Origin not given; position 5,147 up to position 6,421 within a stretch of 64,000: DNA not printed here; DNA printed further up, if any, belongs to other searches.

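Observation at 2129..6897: Compact island-borne cluster of nucleotide/nucleoside-remodelling enzymes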

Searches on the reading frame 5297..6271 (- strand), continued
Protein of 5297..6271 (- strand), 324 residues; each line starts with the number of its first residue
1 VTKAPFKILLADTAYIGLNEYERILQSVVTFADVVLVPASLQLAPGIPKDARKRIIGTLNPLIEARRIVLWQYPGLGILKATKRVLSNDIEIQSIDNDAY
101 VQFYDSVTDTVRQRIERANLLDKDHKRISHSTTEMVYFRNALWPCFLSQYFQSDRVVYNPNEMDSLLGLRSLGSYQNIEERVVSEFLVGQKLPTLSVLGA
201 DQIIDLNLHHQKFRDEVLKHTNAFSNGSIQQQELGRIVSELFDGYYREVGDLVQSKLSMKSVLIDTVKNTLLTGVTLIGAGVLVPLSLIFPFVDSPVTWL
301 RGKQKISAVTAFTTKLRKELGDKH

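Call 110: search_protein_families(library=ncbifam, proteins=[L015:7043-7474:+, L015:3836-4894:+, L015:4898-5326:+, L017:3016-3675:+, L017:3747-4583:+, L017:4595-5176:+, L018:257-1468:+, L013:1429-2430:-, L013:2860-3873:-, L014:8203-9180:+], max_evalue=0.00001)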
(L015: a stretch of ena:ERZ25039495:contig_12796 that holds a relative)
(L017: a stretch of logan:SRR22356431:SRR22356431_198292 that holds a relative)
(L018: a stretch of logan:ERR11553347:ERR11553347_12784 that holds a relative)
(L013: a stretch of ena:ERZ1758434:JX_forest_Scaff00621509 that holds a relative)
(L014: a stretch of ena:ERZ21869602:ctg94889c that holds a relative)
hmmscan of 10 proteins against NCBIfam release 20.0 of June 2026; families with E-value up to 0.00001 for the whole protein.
L015:7043-7474:+ (143 aa): 0 families

L015:3836-4894:+ (352 aa): 5 families
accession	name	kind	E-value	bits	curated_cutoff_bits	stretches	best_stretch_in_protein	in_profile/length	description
NF049922.1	MethglyxlRedYdjG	equivalog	1.3e-13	50.7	550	1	93-189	110-203/326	NADH-dependent methylglyoxal reductase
TIGR01293.1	Kv_beta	subfamily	1.1e-08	34.6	365.4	1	1-124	1-127/319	voltage-dependent potassium channel subunit beta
NF008377.0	PRK11172.1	equivalog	3.6e-08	33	327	1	35-157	11-131/267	2,5-didehydrogluconate reductase DkgB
NF008598.0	PRK11565.1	equivalog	1.1e-06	27.9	425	1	38-156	26-139/275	2,5-didehydrogluconate reductase DkgA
NF007695.0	PRK10376.1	subfamily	1.1e-06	27.9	280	1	12-183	16-193/290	oxidoreductase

L015:4898-5326:+ (142 aa): 19 families
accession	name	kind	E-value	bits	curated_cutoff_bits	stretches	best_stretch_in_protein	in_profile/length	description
TIGR00586.1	mutt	equivalog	2.5e-15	56.6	97.9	1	10-123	7-115/129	8-oxo-dGTP diphosphatase MutT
NF006530.0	PRK08999.1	equivalog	2.7e-15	56.2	245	1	12-135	9-128/315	Nudix family hydrolase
NF008044.0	PRK10776.1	equivalog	1.8e-13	50.5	148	1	11-120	7-111/130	8-oxo-dGTP diphosphatase MutT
NF007834.0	PRK10546.1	equivalog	2e-12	47.1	156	1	12-114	6-104/135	pyrimidine (deoxy)nucleoside triphosphate diphosphatase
NF041652.1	Nud_hyd_Dein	equivalog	4.5e-12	46.4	200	1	12-74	16-82/152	Nudix hydrolase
NF003787.0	PRK05379.1-4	equivalog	5.9e-10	38.6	449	1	10-118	209-323/346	bifunctional nicotinamide-nucleotide adenylyltransferase/Nudix hydroxylase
NF001937.0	PRK00714.1-4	equivalog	1.6e-09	37.6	139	1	10-80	9-76/161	RNA pyrophosphohydrolase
NF001299.0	PRK00241.1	equivalog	2.7e-09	36.9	158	1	16-128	141-246/263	NAD(+) diphosphatase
NF001934.0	PRK00714.1-1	equivalog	5.6e-09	35.7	241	1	11-81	10-77/176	RNA pyrophosphohydrolase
NF012016.0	PRK15472.1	equivalog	9.6e-09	35.1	95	1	15-70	10-66/141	nucleoside triphosphatase NudI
NF011963.0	PRK15434.1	subfamily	1.2e-08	34.8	146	1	12-114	20-129/159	GDP-mannose mannosyl hydrolase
NF001935.0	PRK00714.1-2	equivalog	1.3e-08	34.5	259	1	10-82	9-78/183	RNA pyrophosphohydrolase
NF003788.0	PRK05379.1-5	equivalog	1.9e-08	34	354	1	13-117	217-327/351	bifunctional nicotinamide-nucleotide adenylyltransferase/Nudix hydroxylase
NF003786.0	PRK05379.1-2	equivalog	6.9e-08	32.1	397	1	11-68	220-276/354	bifunctional nicotinamide-nucleotide adenylyltransferase/Nudix hydroxylase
NF003785.0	PRK05379.1-1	equivalog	1.2e-07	31.2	418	1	12-71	206-264/347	bifunctional nicotinamide-nucleotide adenylyltransferase/Nudix hydroxylase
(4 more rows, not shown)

L017:3016-3675:+ (219 aa): 5 families
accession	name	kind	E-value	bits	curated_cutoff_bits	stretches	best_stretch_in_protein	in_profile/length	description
TIGR00235.1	udk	equivalog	1.3e-37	129.5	220.3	1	4-188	4-186/207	uridine kinase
NF004018.0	PRK05480.1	equivalog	3.4e-36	124.7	180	1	3-189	3-187/210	uridine kinase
NF005655.0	PRK07429.1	subfamily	1.7e-24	86.6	236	1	6-188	8-184/326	phosphoribulokinase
NF006085.0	PRK08233.1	equivalog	8.7e-14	51.7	198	1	8-196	7-169/184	hypothetical protein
NF005807.0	PRK07667.1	equivalog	5.7e-06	26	221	1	6-142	17-155/193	kinase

L017:3747-4583:+ (278 aa): 3 families
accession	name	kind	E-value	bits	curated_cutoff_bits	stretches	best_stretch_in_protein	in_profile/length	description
NF007104.0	PRK09553.1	equivalog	9.7e-56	189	313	1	2-278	6-279/282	taurine dioxygenase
NF045815.1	Neo-PentlctneFsynPtlD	equivalog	2.2e-48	165.1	550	1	7-275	8-289/301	neopentalenolactone/pentalenolactone F synthase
NF049937.1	CMthFAOxDecarbScoE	equivalog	5.8e-34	117.6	400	1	1-263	1-274/295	(3R)-3-[(carboxymethyl)amino]fatty acid oxygenase/decarboxylase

L017:4595-5176:+ (193 aa): 3 families
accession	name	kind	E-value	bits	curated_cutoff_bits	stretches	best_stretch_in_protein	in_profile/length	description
TIGR03263.1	guanyl_kin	equivalog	1e-21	77.4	160.45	1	2-169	3-173/180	guanylate kinase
NF011325.0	PRK14738.1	equivalog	2.7e-12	46.4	263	1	1-161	14-177/206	guanylate kinase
NF011324.0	PRK14737.1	equivalog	2.5e-08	33.9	318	1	2-170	7-178/187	guanylate kinase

L018:257-1468:+ (403 aa): 7 families
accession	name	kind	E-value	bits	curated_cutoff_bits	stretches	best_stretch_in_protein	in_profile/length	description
NF003104.0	PRK04024.1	equivalog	5.4e-119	397.6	489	1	2-402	3-411/412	2,3-bisphosphoglycerate-independent phosphoglycerate mutase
TIGR00306.2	apgM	subfamily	1.6e-104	350.1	320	1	3-391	1-402/403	2,3-bisphosphoglycerate-independent phosphoglycerate mutase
NF003160.0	PRK04135.1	equivalog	2.7e-95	319.4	468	1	2-397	16-397/403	2,3-bisphosphoglycerate-independent phosphoglycerate mutase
NF038358.1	phophono_PhpG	equivalog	5.2e-67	226.4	545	1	3-392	1-416/417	CMP-5'-phosphonoformate--3-phosphoglycerate phosphonoformyl transferase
NF003242.0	PRK04200.1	equivalog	5.1e-64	216.6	426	1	3-393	2-394/395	cofactor-independent phosphoglycerate mutase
TIGR02535.1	hyp_Hser_kinase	hypoth_equivalog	1.4e-62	211.7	446.3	1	3-392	2-396/397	proposed homoserine kinase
NF009049.0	PRK12383.1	equivalog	6.4e-07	28.6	254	1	289-366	289-369/408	phosphopentomutase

L013:1429-2430:- (333 aa): 23 families
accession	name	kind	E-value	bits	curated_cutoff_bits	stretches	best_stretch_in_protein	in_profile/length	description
TIGR02253.1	CTE7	subfamily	7.5e-27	94.5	169.75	2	29-178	4-149/221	TIGR02253 family HAD-type hydrolase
NF009695.0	PRK13222.1-2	equivalog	1.1e-18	67.6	225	2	29-177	8-148/226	phosphoglycolate phosphatase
TIGR01449.2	PGP_bact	equivalog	7.2e-15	55.1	180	1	217-277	132-191/213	phosphoglycolate phosphatase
NF009698.0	PRK13223.1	equivalog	1.7e-12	47.1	466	1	29-176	15-154/272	phosphoglycolate phosphatase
TIGR02254.1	YjjG_YfnB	equivalog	3.1e-12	46.4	159.9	0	29-174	3-147/223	YjjG family noncanonical pyrimidine nucleotidase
NF009804.0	PRK13288.1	equivalog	3.2e-11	43.1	218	0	29-183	5-142/215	pyrophosphatase PpaX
NF009697.0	PRK13222.1-4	equivalog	7.1e-11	41.9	327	0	223-273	147-196/232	phosphoglycolate phosphatase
TIGR01662.1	HAD-SF-IIIA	subfamily_domain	1.8e-10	41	44.6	0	222-270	89-138/141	HAD-IIIA family hydrolase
TIGR01993.1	Pyr-5-nucltdase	equivalog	1.9e-10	40.9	142.9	1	29-267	2-180/183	pyrimidine 5'-nucleotidase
TIGR01454.1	AHBA_synth_RP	hypoth_equivalog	9.9e-10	38.4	246.65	0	223-274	128-178/205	AHBA synthesis associated protein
TIGR01428.1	HAD_type_II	equivalog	3.4e-09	37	125.4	0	28-175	2-143/197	haloacid dehalogenase type II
TIGR02252.1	DREG-2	subfamily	4.3e-09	36.4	155.2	0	220-269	154-203/203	HAD hydrolase, REG-2-like, family IA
NF053830.1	RUBPPhHalo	equivalog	9e-09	35.3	330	0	112-181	92-161/234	ribulose-1,5-bisphosphate 5-phosphatase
TIGR01549.1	HAD-SF-IA-v1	subfamily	2.9e-08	34.2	23.3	0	211-264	97-149/149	HAD-IA family hydrolase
TIGR01668.1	YqeG_hyp_ppase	hypoth_equivalog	5.6e-08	32.5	89.1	0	222-276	87-141/170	YqeG family HAD IIIA-type phosphatase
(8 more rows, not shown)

L013:2860-3873:- (337 aa): 0 families

L014:8203-9180:+ (325 aa): 4 families
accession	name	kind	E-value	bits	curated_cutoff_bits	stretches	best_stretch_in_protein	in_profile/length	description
TIGR01728.1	SsuA_fam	subfamily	6.7e-15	55.1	163.5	1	36-269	7-243/290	aliphatic sulfonate ABC transporter substrate-binding protein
TIGR02122.1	TRAP_TAXI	subfamily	1.4e-09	37.2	84.35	1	29-171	29-187/320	TAXI family TRAP transporter solute-binding subunit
NF040735.1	SBP_SaoX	equivalog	2.3e-07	30.2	300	1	41-257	16-234/330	ABC transporter substrate-binding subunit SaoX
TIGR01729.1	taurine_ABC_bnd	equivalog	4.2e-06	26.4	304.25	1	65-158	35-129/300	taurine ABC transporter substrate-binding protein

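Call 112: search_protein_families(library=pfam, proteins=[L012:1490-1951:+, L017:1409-2680:+, L017:6808-7428:+, L017:7412-8107:+, L017:8121-9107:+, L018:3680-4351:+, L013:2860-3873:-, L014:4900-5994:+, L015:3329-3784:+], max_evalue=0.01)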
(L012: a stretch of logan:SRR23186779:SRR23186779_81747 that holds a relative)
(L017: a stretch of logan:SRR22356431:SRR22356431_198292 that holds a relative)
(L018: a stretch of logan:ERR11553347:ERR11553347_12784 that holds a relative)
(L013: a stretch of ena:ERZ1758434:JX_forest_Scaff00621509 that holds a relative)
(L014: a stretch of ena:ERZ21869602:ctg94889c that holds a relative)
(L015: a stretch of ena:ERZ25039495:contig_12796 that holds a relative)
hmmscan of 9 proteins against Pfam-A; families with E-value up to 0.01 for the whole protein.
L012:1490-1951:+ (154 aa): 1 family
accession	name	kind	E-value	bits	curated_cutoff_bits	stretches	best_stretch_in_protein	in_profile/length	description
PF02310.24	B12-binding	-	9.1e-12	45.3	32.1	1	28-139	11-92/121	B12 binding domain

L017:1409-2680:+ (423 aa): 0 families

L017:6808-7428:+ (206 aa): 0 families

L017:7412-8107:+ (231 aa): 0 families

L017:8121-9107:+ (328 aa): 1 family
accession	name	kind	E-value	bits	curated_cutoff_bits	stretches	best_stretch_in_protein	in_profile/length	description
PF10343.14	Q_salvage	-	0.0018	18.4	25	0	67-250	44-236/285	Queuosine salvage protein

L018:3680-4351:+ (223 aa): 0 families

L013:2860-3873:- (337 aa): 1 family
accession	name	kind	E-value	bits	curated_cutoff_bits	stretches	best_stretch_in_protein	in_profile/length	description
PF00156.33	Pribosyltran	-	0.0092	15.7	26.3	0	49-133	29-113/158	Phosphoribosyl transferase domain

L014:4900-5994:+ (364 aa): 1 family
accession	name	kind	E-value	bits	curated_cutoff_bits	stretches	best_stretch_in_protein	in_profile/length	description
PF14784.11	ECSIT_C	-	0.0051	17.5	29.6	0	192-231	1-40/130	C-terminal domain of the ECSIT protein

L015:3329-3784:+ (151 aa): 2 families
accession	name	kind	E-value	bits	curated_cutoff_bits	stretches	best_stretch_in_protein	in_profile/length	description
PF13238.12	AAA_18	-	0.0011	19.8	29.4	1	39-103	59-121/128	AAA domain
PF01712.25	dNK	-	0.0013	19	27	1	25-130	66-175/203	Deoxynucleoside kinase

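Call 113: search_solved_structures(query=A4, max_evalue=1)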
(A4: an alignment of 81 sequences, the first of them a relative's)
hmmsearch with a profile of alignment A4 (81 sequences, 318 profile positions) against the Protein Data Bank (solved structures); distinct sequences matched with E-value up to 1: 4.
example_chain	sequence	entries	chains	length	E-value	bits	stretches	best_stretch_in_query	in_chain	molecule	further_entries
3kev_A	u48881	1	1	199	0.62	12.8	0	184-221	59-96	Galieria sulfuraria DCUN1 domain-containing protein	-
4qge_A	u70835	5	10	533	0.62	12.8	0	163-222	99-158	Phosphodiesterase 9A | High affinity cGMP-specific 3',5'-cyclic phosphodiesterase 9A | Isoform PDE9A2 of High affinity cGMP-specific 3',5'-cyclic phosphodiester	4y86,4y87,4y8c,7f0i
3qi3_A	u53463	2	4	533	0.62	12.8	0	163-222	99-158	High affinity cGMP-specific 3',5'-cyclic phosphodiesterase 9A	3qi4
9cc5_A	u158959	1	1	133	0.65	12.8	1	212-270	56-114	Amylin-NHO-22 Binder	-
